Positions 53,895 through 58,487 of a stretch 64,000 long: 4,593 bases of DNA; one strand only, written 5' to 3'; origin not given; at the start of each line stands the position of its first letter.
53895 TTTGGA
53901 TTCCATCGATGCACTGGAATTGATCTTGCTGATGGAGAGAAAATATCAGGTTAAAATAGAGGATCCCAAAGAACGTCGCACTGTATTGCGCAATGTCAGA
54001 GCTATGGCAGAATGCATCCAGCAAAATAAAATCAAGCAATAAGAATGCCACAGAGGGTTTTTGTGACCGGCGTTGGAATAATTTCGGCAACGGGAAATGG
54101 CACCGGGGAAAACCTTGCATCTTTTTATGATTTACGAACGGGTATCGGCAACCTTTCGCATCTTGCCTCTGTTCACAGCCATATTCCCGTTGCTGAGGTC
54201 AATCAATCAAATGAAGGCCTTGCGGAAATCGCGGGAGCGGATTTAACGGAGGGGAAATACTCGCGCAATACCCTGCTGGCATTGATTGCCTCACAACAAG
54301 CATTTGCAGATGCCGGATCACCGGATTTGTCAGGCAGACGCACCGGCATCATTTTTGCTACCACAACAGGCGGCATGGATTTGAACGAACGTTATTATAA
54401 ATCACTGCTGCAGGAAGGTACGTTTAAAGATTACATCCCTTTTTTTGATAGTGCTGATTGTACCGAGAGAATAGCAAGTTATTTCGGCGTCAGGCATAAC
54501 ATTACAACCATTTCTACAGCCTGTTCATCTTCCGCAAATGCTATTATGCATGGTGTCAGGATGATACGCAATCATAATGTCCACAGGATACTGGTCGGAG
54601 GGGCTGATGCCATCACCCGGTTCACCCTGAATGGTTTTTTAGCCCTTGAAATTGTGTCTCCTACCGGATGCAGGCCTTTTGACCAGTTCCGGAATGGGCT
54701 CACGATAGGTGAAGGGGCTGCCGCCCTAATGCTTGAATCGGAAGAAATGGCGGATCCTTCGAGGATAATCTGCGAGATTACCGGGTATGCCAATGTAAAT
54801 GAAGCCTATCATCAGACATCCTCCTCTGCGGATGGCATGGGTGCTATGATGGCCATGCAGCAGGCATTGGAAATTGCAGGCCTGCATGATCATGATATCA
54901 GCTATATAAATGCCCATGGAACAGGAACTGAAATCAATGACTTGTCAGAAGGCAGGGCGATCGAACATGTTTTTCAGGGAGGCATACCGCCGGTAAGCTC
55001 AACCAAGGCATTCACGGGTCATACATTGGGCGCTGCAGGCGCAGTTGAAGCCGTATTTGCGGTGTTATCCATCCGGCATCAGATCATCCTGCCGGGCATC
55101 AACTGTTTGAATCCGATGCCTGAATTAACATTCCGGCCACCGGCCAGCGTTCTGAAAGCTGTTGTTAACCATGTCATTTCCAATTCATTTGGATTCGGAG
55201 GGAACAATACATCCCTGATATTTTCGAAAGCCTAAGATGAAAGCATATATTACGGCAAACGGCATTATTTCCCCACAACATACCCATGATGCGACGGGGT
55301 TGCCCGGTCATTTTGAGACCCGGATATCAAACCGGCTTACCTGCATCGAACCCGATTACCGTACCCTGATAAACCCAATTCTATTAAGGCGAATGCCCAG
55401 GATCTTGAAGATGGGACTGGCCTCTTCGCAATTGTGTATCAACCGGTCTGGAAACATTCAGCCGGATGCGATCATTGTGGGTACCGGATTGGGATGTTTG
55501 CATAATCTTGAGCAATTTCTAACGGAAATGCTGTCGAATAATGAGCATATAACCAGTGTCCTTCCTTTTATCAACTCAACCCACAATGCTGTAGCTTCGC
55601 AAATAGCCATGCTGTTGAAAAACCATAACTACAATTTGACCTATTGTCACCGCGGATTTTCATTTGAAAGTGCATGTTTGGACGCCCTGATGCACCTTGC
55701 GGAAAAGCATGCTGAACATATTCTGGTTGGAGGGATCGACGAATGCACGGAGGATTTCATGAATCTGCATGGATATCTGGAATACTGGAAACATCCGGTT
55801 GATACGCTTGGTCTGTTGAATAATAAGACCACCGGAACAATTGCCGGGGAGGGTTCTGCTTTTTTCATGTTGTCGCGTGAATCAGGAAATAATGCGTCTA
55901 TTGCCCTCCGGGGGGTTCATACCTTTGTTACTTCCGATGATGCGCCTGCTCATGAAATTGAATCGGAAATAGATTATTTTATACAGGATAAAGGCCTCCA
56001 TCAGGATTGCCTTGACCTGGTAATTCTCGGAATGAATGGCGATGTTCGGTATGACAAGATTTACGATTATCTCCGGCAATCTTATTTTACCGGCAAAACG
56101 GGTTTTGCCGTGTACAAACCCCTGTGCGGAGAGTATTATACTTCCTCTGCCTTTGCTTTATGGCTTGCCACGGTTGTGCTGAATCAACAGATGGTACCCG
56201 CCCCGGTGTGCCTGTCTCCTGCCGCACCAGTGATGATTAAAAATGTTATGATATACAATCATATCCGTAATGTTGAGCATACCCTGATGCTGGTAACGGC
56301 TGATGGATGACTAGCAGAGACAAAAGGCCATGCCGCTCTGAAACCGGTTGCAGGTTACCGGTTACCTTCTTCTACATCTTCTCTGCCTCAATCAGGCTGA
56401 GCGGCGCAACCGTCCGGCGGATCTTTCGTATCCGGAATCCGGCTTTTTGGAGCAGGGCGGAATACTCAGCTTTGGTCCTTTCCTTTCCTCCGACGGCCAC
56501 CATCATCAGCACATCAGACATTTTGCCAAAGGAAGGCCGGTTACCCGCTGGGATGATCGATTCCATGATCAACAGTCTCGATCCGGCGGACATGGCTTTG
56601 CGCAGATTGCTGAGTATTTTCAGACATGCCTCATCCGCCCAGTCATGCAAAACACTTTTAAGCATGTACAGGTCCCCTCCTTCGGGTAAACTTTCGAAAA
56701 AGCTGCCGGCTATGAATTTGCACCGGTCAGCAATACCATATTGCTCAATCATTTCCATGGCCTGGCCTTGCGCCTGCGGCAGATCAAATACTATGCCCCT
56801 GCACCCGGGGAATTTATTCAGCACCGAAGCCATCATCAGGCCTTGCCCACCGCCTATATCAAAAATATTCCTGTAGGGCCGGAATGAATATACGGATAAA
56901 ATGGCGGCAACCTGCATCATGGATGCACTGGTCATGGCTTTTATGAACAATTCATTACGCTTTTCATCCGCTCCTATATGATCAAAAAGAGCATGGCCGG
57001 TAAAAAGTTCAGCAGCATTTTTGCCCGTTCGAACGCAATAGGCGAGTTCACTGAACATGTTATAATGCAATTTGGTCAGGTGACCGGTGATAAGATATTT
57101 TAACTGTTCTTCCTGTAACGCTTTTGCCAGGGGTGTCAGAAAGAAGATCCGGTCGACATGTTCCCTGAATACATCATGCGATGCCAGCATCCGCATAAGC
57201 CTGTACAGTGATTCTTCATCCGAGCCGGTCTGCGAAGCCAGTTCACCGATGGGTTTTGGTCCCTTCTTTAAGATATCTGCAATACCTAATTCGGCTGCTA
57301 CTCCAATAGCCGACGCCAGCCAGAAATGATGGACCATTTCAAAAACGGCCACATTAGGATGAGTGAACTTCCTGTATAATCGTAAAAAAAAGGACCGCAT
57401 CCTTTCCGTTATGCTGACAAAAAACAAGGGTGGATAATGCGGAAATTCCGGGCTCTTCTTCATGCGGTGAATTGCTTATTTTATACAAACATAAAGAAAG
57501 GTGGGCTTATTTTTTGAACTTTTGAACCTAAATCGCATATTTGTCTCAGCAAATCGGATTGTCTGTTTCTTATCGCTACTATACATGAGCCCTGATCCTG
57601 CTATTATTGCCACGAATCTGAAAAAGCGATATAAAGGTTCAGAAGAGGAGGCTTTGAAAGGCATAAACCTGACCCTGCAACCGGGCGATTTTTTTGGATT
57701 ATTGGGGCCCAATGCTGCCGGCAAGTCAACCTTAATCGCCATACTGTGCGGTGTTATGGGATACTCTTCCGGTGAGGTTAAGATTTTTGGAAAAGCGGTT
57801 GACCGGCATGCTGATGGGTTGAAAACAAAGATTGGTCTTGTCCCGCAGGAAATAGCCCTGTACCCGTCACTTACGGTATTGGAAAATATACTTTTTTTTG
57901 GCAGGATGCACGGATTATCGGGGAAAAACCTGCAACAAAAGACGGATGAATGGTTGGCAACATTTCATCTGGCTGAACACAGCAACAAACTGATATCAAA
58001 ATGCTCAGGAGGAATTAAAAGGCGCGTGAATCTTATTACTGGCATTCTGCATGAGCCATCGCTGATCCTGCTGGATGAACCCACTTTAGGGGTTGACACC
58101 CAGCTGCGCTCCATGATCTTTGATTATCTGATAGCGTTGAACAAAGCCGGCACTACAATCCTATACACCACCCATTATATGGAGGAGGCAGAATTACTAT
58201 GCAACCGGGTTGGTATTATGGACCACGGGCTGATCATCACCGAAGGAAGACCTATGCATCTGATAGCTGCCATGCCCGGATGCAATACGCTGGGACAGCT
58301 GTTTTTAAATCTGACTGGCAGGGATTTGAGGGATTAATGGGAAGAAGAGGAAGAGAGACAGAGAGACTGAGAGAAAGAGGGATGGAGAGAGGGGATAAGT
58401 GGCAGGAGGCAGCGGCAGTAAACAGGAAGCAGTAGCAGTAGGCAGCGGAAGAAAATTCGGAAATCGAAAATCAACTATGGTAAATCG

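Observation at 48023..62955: Compact DarA/DarB + KS/CLF + BtrH-like + sulfotransferase cluster: a candidate new resorcinol-type lipid pathway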

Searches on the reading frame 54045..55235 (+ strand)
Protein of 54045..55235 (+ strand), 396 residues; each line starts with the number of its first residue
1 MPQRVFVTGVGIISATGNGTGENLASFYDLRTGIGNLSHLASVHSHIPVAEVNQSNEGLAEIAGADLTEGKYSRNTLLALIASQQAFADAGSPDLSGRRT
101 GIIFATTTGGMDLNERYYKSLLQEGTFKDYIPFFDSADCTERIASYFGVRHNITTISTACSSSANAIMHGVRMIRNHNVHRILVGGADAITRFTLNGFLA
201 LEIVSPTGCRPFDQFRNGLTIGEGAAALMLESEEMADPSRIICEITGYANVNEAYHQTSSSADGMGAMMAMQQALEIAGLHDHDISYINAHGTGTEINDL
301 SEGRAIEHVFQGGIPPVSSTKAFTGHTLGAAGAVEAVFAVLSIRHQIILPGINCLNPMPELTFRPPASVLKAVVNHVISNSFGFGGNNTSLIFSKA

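Call 3: search_protein_families(library=pfam, proteins=[window:54045-55235:+], max_evalue=0.01)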
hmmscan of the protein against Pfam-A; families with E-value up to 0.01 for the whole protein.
window:54045-55235:+ (396 aa): 4 families
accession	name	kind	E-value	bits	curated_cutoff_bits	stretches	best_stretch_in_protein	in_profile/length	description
PF02801.28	Ketoacyl-synt_C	-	5.6e-30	104.2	20.8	1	243-354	2-118/119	Beta-ketoacyl synthase, C-terminal domain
PF00109.32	ketoacyl-synt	-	2.1e-28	100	20.8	1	4-235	3-251/252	Beta-ketoacyl synthase, N-terminal domain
PF00108.29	Thiolase_N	-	0.00069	19.5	26.4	1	152-192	77-117/260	Thiolase, N-terminal domain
PF08545.16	ACP_syn_III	-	0.00073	19.8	24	0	156-193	3-40/80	3-Oxoacyl-[acyl-carrier-protein (ACP)] synthase III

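Call 5: search_protein_families(library=ncbifam, proteins=[window:54045-55235:+], max_evalue=0.01)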
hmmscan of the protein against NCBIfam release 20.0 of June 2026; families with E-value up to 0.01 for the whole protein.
window:54045-55235:+ (396 aa): 31 families (the best 25 are shown)
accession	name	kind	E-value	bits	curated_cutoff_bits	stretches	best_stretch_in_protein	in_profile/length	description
NF006618.0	PRK09185.1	subfamily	6.8e-89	298.6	407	1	3-395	3-392/394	beta-ketoacyl-ACP synthase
TIGR03150.1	fabF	equivalog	4.1e-84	282.6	493.75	1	3-393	1-406/407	beta-ketoacyl-ACP synthase II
NF005589.0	PRK07314.1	subfamily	2.2e-81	273.7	387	1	3-395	4-411/413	beta-ketoacyl-ACP synthase II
NF004970.0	PRK06333.1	subfamily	4.5e-72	243.2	525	1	3-395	4-421/424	beta-ketoacyl-ACP synthase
NF006274.0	PRK08439.1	equivalog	1.6e-67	228.1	621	1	3-395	2-405/406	beta-ketoacyl-ACP synthase II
NF004618.0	PRK05952.1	equivalog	1.2e-63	215.4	455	1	4-395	3-382/384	beta-ketoacyl-ACP synthase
NF005076.0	PRK06501.1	equivalog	1.2e-62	212.2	629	1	5-395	13-422/425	beta-ketoacyl-ACP synthase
NF058662.1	cispenta_AmcF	equivalog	5.1e-62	210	325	1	5-394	2-368/369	cispentacin biosynthesis acyltransferase subunit AmcF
NF006434.0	PRK08722.1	equivalog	4.8e-56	190.4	759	1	3-395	4-413/414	beta-ketoacyl-ACP synthase II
NF005916.1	PRK07910.1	equivalog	6.2e-55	186.8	560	1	4-395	13-417/418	KasA/KasB family beta-ketoacyl-ACP synthase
NF006587.0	PRK09116.1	equivalog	1.1e-53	182.4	470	1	3-395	2-406/408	beta-ketoacyl-ACP synthase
NF005490.0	PRK07103.1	equivalog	3.4e-52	177.9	445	1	3-395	4-412/414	polyketide beta-ketoacyl:acyl carrier protein synthase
NF005935.0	PRK07967.1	equivalog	1e-51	176.1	630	1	3-395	2-403/406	beta-ketoacyl-ACP synthase I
NF045894.1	PKS_plus_SDR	equivalog_domain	1.3e-23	82.6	1740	1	137-361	150-383/1515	type I polyketide synthase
NF040607.1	mycolic_Pks13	equivalog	7.1e-23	80.1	2100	1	140-365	251-486/1680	polyketide synthase Pks13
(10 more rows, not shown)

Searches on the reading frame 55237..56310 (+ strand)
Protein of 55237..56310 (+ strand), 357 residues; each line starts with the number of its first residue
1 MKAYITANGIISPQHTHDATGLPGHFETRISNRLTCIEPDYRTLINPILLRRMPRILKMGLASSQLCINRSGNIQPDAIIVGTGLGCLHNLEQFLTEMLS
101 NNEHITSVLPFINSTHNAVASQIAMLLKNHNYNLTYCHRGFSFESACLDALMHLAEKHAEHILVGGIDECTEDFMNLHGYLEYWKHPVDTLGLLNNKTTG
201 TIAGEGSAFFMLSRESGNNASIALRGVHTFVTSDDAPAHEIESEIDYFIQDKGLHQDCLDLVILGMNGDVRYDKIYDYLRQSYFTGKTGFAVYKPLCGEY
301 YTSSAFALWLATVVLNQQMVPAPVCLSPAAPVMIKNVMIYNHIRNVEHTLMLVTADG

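Call 3: search_protein_families(library=pfam, proteins=[window:55237-56310:+], max_evalue=0.01)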
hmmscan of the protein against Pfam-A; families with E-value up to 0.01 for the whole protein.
window:55237-56310:+ (357 aa): 2 families
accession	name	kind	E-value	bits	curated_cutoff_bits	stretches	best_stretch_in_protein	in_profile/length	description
PF13723.12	Ketoacyl-synt_2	-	0.00088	19.3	25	1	43-173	20-144/223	Beta-ketoacyl synthase, N-terminal domain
PF00109.32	ketoacyl-synt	-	0.004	17.2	20.8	1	50-216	83-250/252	Beta-ketoacyl synthase, N-terminal domain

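Call 5: search_protein_families(library=ncbifam, proteins=[window:55237-56310:+], max_evalue=0.01)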
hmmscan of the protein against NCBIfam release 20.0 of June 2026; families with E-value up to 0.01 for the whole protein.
window:55237-56310:+ (357 aa): 3 families
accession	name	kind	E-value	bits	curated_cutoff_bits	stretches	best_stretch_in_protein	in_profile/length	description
TIGR03150.1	fabF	equivalog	1e-06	27.7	493.75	1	26-172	47-193/407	beta-ketoacyl-ACP synthase II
NF005589.0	PRK07314.1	subfamily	0.00014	20.7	387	1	43-172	61-196/413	beta-ketoacyl-ACP synthase II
NF006618.0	PRK09185.1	subfamily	0.00038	19.6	407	1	78-228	99-246/394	beta-ketoacyl-ACP synthase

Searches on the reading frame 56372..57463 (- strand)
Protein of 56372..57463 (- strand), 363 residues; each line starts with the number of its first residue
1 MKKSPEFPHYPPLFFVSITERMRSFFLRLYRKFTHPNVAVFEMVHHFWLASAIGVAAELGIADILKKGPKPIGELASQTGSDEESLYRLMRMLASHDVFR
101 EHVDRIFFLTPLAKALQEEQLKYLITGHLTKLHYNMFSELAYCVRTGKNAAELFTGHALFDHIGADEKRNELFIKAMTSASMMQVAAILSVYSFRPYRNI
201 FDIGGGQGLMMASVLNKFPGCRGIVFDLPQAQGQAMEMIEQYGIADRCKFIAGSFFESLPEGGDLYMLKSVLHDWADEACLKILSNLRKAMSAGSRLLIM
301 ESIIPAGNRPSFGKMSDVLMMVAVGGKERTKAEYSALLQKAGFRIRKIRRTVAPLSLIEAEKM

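Call 3: search_protein_families(library=pfam, proteins=[window:56372-57463:-], max_evalue=0.01)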
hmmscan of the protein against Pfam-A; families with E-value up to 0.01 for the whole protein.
window:56372-57463:- (363 aa): 4 families
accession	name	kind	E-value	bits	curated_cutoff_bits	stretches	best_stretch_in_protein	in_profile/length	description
PF00891.24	Methyltransf_2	-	1.2e-51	175.4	22.3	1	137-344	1-210/210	O-methyltransferase domain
PF08100.18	Dimerisation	-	1.2e-13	51.1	25.6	1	39-116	8-90/93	O-methyltransferase dimerisation domain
PF08242.18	Methyltransf_12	-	0.00026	22.1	30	1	202-296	2-97/98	Methyltransferase domain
PF13649.12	Methyltransf_25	-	0.0096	17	27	0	200-292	1-94/97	Methyltransferase domain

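Call 5: search_protein_families(library=ncbifam, proteins=[window:56372-57463:-], max_evalue=0.01)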
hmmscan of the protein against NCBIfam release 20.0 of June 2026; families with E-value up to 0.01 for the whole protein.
window:56372-57463:- (363 aa): 5 families
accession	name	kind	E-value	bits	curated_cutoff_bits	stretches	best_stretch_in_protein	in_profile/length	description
TIGR02716.1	C20_methyl_CrtF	equivalog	8.5e-20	71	276.1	1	52-344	6-300/306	bacteriochlorophyllide d C-20 methyltransferase BchU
TIGR04543.1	ketoArg_3Met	equivalog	2.3e-07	30.2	425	1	41-121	9-89/336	2-ketoarginine methyltransferase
NF053543.1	FlxJ_fam_MTase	equivalog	1e-06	27.9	560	1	188-303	170-287/352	FlxJ family methyltransferase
TIGR03534.1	RF_mod_PrmC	equivalog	0.0016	17.9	199.1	1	185-261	77-153/253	peptide chain release factor N(5)-glutamine methyltransferase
NF050150.1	RiPP_MTase_ApyS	equivalog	0.0021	17.3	400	1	39-253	4-199/323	RiPP biosynthesis methyltransferase ApyS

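Call 43: search_solved_structures(query=window:56372-57463:-, max_evalue=1e-10)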
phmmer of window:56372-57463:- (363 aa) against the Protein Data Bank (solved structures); distinct sequences matched with E-value up to 1e-10: 91 (the best 60 are shown).
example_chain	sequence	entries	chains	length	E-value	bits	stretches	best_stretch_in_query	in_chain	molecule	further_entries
8h3t_A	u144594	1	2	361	1.2e-71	244.7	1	8-360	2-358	AlpH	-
6c5b_A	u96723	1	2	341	6.7e-66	225.8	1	40-361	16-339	Methyltransferase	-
4z2y_A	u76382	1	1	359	1.4e-64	221.5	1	42-354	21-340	CalO6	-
3gwz_A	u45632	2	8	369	1.1e-63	218.6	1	40-359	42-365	MmcR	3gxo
8rdm_A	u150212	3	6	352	1.1e-45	159.3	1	52-348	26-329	DtpM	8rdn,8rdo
3lst_A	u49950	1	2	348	3.1e-44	154.6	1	38-357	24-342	CalO1 Methyltransferase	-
4d7k_A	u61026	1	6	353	1.5e-41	145.8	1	50-349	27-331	SAM-DEPENDENT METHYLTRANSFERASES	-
6clw_A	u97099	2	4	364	1.3e-39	139.5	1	53-361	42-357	O-methyltransferase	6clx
3i53_A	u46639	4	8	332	6.3e-36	127.3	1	51-359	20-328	O-methyltransferase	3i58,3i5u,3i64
2ip2_A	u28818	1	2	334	2e-34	122.4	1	42-349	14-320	Probable phenazine-specific methyltransferase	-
9wam_A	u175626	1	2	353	2.1e-33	119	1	43-361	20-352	Caffeic acid O-methyltransferase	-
7pg7_D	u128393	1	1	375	6e-33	117.5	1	50-345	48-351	Methyltransferase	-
1fp1_D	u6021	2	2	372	1.1e-31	113.3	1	84-345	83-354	ISOLIQUIRITIGENIN 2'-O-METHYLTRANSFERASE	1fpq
8bij_A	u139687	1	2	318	4e-31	111.5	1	42-357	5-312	Methyltransferase Plu4894 mutant I88M, W91L, C97Y, S142L, G146V, Y258M, L270F, S309Y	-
3reo_A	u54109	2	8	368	5.9e-31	110.9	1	40-349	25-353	(Iso)eugenol O-methyltransferase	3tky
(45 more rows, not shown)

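Call 77: find_related_loci(query=window:56372-57463:-, collection=metagenome_contigs, flank=10000)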
Query window:56372-57463:- (363 aa) in metagenome_contigs; peptide patterns used: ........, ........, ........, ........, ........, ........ (x = any residue, [..] = any of these).
71 stretches matched a pattern; 12 encode a relative of the query (tblastn E <= 1e-3); 12 distinct loci.
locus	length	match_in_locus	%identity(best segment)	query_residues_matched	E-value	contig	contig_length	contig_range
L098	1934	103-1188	73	1-362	0e+0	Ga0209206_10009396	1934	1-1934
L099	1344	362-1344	75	1-327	4e-152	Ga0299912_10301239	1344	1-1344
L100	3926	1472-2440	32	39-362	8e-51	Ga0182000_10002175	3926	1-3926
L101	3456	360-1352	33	39-362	9e-49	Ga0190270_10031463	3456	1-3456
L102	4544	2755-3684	32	55-360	1e-47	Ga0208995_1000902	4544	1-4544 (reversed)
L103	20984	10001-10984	35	37-360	1e-56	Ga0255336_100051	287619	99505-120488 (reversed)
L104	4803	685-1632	34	49-360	3e-46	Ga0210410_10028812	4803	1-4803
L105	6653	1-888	32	69-360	2e-46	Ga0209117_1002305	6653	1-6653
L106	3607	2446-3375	32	55-360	7e-45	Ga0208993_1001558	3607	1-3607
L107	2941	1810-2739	32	55-360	8e-45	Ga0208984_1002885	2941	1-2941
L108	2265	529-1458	32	55-360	1e-44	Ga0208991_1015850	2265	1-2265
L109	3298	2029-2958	32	55-360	4e-44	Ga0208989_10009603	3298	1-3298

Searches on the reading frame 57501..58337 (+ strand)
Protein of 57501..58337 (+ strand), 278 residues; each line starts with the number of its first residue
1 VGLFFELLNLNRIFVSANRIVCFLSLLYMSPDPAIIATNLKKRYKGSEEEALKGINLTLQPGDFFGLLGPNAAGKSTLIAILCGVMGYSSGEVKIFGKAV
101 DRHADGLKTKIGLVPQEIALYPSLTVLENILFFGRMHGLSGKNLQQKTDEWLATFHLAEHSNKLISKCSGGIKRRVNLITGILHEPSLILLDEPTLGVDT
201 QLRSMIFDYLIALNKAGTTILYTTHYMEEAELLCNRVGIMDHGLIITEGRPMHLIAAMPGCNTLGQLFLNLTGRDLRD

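Call 4: search_protein_families(library=pfam, proteins=[window:57501-58337:+], max_evalue=0.01)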
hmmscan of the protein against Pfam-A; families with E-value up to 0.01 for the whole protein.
window:57501-58337:+ (278 aa): 2 families
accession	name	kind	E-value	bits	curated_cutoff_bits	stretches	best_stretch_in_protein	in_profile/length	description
PF00005.33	ABC_tran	-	5.1e-28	98.8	25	1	52-195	1-136/137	ABC transporter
PF13304.12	AAA_21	-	2.1e-09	38.3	27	1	171-225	241-298/304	AAA domain, putative AbiEii toxin, Type IV TA system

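Call 6: search_protein_families(library=ncbifam, proteins=[window:57501-58337:+], max_evalue=0.01)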
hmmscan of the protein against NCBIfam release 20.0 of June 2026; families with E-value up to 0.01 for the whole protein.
window:57501-58337:+ (278 aa): 186 families (the best 25 are shown)
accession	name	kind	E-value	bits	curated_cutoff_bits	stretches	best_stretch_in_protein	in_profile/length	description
TIGR01188.1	drrA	subfamily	5.9e-65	219.5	312.45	1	48-255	5-212/302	daunorubicin resistance ABC transporter, ATP-binding protein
NF010060.0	PRK13537.1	equivalog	1.1e-54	185.5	521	1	34-264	15-243/314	nodulation factor ABC transporter ATP-binding protein NodI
NF010059.0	PRK13536.1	equivalog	1.7e-53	181.6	549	1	34-264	43-271/342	nodulation factor ABC transporter ATP-binding protein NodI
TIGR03864.1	PQQ_ABC_ATP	hypoth_equivalog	1.1e-52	178.9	302.25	1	37-272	4-236/236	ABC transporter, ATP-binding subunit, PQQ-dependent alcohol dehydrogenase system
TIGR01288.1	nodI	equivalog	9e-51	172.7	424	1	38-264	8-232/303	nodulation factor ABC transporter ATP-binding protein NodI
NF033858.1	ABC2_perm_RbbA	equivalog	1.3e-49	168.9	1050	1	32-270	264-499/909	ribosome-associated ATPase/putative transporter RbbA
TIGR03522.1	GldA_ABC_ATP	equivalog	1.1e-42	146.6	402.6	1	36-254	4-219/301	gliding motility-associated ABC transporter ATP-binding subunit GldA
TIGR04521.1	ECF_ATPase_2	equivalog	4.3e-37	127.7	330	1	47-256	16-234/279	energy-coupling factor transporter ATPase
TIGR03265.1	PhnT2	equivalog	1e-36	126.9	457.7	1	35-254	5-222/353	putative 2-aminoethylphosphonate ABC transporter ATP-binding protein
NF006987.0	PRK09452.1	equivalog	3.3e-36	124.8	482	1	34-253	17-234/378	spermidine/putrescine ABC transporter ATP-binding protein PotA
TIGR02673.1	FtsE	equivalog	3.4e-36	124.9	264.85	1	38-243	5-213/214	cell division ATP-binding protein FtsE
TIGR04406.1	LPS_export_lptB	equivalog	3.8e-36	124.6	240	1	35-257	2-225/239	LPS export ABC transporter ATP-binding protein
NF043075.1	MMSYN1_0197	equivalog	1.2e-35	123.1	550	1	38-253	6-219/341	spermidine/putrescine ABC transporter ATP-binding protein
TIGR01257.1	rim_protein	equivalog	3.5e-35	120.3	4012.85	1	33-256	927-1149/2272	rim ABC transporter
TIGR04520.1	ECF_ATPase_1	equivalog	9.5e-35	120.3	315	1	37-256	3-225/269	energy-coupling factor transporter ATPase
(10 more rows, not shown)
